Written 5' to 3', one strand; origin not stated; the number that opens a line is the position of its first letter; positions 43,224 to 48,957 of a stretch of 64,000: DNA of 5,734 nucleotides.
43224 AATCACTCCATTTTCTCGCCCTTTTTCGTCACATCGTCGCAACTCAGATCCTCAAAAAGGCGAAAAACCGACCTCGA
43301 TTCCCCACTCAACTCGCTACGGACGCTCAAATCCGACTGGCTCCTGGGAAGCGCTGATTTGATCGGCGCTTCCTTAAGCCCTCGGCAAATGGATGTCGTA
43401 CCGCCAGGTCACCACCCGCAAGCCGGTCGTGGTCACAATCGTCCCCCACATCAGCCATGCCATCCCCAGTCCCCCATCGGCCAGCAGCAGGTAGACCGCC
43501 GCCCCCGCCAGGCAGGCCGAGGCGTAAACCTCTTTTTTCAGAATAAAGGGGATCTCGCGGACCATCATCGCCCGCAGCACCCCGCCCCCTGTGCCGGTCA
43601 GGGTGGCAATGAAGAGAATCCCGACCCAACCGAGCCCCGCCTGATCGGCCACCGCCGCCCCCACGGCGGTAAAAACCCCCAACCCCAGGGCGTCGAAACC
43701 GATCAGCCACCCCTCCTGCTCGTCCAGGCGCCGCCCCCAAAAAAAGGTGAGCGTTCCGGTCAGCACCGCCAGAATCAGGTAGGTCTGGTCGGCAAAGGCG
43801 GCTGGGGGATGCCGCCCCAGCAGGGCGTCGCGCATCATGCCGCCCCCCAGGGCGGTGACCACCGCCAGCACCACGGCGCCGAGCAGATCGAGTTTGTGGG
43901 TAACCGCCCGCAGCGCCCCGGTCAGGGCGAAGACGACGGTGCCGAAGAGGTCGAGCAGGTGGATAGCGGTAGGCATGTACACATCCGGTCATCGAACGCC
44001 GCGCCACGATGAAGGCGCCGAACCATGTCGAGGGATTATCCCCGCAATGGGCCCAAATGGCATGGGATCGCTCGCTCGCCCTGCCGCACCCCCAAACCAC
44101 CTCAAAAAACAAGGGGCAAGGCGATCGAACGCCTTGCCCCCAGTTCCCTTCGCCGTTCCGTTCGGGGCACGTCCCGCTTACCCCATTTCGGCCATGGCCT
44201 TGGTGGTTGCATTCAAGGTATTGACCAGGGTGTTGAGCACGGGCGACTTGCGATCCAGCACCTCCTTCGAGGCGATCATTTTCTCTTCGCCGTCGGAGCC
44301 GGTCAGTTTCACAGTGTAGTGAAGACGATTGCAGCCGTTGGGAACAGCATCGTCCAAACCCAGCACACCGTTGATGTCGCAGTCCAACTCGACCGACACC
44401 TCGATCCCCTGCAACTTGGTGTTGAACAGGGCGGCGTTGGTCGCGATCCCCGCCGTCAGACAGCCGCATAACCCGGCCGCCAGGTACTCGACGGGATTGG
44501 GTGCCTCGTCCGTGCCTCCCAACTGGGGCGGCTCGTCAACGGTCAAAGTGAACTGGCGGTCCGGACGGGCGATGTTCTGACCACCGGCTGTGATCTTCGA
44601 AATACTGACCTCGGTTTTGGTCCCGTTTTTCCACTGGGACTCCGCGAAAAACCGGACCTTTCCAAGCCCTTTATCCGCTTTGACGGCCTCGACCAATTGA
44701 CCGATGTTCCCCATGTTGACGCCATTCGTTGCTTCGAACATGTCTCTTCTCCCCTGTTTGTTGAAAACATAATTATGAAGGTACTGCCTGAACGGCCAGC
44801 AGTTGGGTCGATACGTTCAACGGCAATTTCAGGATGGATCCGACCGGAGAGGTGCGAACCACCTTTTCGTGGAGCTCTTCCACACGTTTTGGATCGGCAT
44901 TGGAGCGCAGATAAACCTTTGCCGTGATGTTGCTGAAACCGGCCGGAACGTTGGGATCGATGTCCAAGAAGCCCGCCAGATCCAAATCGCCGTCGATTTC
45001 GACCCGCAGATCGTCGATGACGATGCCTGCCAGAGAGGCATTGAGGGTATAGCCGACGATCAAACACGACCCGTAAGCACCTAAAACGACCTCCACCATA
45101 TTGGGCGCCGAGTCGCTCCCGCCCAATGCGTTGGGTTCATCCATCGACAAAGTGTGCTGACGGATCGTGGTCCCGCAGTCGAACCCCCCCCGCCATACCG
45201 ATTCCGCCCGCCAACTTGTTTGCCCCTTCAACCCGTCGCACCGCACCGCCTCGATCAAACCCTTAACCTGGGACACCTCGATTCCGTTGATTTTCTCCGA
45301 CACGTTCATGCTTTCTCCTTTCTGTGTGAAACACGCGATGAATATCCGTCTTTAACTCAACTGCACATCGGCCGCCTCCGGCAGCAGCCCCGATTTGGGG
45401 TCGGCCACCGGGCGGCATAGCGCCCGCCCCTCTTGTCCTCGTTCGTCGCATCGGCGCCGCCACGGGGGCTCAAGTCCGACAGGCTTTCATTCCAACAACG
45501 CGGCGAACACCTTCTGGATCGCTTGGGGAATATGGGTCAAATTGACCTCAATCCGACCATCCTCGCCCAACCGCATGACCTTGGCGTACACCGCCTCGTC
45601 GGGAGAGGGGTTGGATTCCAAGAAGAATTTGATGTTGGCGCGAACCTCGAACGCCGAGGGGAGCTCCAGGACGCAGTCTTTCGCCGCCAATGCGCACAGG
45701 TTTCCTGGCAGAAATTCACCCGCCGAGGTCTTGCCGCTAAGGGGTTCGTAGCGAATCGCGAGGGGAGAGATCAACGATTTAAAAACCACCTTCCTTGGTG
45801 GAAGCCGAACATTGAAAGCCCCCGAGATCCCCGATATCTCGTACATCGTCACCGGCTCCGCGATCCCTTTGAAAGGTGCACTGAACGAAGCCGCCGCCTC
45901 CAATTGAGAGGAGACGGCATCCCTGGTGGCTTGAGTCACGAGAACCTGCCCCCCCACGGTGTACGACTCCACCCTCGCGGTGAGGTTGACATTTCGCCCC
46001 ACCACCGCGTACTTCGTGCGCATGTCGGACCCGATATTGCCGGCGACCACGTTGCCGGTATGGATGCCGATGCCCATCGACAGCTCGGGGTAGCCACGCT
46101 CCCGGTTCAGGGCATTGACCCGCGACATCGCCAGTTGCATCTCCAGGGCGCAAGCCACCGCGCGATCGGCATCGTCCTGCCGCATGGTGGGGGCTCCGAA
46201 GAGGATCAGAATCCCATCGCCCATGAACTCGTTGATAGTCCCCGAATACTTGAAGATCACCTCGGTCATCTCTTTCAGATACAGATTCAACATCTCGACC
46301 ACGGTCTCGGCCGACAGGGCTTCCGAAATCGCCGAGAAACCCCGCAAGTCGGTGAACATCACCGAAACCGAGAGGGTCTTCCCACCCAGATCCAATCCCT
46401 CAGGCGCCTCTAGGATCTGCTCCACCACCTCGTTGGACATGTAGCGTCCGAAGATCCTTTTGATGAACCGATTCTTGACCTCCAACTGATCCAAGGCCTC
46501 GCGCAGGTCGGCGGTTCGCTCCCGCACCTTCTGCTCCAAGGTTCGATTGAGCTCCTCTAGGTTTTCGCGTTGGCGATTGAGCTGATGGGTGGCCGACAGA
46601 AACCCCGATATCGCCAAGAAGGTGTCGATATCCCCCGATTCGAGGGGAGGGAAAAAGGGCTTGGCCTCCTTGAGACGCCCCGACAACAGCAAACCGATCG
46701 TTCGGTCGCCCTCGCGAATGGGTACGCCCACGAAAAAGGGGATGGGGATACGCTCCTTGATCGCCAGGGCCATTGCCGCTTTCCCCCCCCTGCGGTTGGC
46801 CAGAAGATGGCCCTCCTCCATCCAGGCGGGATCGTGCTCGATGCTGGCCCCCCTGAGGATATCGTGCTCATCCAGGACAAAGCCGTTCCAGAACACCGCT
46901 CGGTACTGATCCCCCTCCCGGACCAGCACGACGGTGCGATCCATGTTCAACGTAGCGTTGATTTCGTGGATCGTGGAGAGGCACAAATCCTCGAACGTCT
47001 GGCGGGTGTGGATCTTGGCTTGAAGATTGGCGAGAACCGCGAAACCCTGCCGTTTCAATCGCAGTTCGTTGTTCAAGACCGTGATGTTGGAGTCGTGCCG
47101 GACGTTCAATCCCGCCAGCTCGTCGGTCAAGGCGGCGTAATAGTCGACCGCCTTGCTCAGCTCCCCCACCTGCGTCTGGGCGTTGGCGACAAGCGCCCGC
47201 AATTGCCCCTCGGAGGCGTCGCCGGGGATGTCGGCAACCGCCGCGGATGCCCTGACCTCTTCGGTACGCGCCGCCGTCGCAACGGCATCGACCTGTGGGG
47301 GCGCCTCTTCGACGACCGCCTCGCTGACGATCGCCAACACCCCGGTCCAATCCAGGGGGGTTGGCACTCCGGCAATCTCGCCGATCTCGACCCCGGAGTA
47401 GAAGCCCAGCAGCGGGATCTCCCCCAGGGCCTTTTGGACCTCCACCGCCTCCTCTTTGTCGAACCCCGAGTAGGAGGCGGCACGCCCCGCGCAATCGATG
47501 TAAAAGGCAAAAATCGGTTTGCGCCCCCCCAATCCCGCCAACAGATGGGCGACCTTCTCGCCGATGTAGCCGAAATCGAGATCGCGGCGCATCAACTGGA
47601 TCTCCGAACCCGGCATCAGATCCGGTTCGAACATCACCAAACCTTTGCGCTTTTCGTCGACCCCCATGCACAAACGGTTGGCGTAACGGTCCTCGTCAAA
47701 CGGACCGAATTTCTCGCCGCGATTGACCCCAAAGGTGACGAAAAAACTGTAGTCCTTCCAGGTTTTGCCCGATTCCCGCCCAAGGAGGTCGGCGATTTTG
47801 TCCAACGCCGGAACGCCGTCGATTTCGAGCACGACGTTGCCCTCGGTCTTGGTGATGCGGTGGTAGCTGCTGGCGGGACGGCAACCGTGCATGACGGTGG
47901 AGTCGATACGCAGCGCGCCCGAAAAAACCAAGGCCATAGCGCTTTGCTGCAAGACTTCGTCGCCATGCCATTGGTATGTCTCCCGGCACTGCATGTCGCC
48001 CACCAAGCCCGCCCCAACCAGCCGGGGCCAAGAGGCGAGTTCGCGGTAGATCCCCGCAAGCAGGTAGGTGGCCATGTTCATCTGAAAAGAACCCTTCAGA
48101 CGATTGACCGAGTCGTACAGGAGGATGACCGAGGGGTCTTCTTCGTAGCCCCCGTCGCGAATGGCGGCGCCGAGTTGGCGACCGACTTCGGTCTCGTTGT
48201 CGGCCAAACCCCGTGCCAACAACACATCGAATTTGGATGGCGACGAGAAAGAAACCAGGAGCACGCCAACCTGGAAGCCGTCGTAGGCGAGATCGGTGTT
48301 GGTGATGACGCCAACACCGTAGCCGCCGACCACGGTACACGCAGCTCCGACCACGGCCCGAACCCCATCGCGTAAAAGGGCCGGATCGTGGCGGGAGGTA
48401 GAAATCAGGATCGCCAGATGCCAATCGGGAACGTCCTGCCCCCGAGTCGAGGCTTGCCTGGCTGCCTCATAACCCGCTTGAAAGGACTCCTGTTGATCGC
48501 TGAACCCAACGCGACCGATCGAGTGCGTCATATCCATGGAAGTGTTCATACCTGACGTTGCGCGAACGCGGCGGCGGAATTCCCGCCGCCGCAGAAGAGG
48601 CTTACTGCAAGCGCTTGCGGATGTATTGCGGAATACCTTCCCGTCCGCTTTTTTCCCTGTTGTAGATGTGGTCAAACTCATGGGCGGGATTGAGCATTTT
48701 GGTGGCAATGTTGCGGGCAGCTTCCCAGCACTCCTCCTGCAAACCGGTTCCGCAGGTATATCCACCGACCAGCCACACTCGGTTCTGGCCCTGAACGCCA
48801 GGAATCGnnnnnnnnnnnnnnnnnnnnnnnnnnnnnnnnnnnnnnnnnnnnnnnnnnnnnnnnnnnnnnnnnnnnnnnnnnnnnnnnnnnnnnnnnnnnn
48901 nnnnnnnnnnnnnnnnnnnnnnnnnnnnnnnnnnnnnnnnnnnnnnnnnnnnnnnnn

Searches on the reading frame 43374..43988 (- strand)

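Call 19: search_protein_families(library=pfam, proteins=[window:43374-43988:-])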
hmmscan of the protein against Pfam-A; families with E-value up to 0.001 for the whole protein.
window:43374-43988:- (204 aa): 1 family
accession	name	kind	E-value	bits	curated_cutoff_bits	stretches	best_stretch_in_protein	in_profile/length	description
PF03458.18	Gly_transporter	-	1e-42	144.3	23.5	2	11-84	2-76/78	Glycine transporter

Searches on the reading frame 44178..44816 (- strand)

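Call 19: search_protein_families(library=pfam, proteins=[window:44178-44816:-])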
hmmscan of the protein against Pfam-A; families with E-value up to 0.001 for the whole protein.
window:44178-44816:- (212 aa): 1 family
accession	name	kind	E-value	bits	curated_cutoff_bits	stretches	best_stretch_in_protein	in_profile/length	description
PF02566.24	OsmC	-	1.1e-15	58.3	27.5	1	101-205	1-99/100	OsmC-like protein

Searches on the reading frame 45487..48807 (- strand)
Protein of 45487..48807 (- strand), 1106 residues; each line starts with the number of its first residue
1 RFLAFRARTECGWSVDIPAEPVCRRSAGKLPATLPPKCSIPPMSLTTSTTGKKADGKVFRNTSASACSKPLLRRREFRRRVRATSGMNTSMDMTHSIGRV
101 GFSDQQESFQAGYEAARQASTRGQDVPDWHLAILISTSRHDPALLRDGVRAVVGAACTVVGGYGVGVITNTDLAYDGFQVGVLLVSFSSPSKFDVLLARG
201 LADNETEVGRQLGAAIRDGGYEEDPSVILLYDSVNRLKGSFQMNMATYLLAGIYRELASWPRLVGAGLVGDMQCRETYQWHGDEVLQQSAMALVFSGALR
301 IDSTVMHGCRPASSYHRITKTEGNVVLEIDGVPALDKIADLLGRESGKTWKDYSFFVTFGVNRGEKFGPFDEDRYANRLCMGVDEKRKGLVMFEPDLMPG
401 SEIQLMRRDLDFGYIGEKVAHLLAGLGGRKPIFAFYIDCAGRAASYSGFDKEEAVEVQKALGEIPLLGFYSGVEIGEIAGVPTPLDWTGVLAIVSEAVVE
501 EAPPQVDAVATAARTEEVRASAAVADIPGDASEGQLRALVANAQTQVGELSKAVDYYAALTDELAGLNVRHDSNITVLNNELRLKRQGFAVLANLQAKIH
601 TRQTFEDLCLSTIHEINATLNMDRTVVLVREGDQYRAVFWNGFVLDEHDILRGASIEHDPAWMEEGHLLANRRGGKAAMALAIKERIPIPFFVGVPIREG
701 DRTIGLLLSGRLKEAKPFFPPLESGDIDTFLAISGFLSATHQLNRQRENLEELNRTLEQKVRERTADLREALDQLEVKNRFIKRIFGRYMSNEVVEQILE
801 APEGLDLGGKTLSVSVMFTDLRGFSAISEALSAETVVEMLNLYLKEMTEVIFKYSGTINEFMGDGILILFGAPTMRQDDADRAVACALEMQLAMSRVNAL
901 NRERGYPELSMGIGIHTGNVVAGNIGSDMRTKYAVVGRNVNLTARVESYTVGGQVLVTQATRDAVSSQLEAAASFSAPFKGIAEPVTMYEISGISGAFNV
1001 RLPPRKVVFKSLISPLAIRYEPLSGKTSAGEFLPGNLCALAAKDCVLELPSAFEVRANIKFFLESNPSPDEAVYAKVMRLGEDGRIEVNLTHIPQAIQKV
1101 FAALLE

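Call 19: search_protein_families(library=pfam, proteins=[window:45487-48807:-])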
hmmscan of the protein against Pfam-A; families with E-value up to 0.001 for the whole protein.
window:45487-48807:- (1106 aa): 3 families
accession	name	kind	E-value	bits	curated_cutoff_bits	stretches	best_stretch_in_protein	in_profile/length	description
PF00211.25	Guanylate_cyc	-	2.1e-27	96.3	21.9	1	813-989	8-179/183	Adenylate and Guanylate cyclase catalytic domain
PF08495.15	FIST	-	2.4e-24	86.7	23.2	1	131-331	2-188/189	FIST N domain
PF10442.14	FIST_C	-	2.6e-15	57.2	28.5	1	334-476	1-130/131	FIST C domain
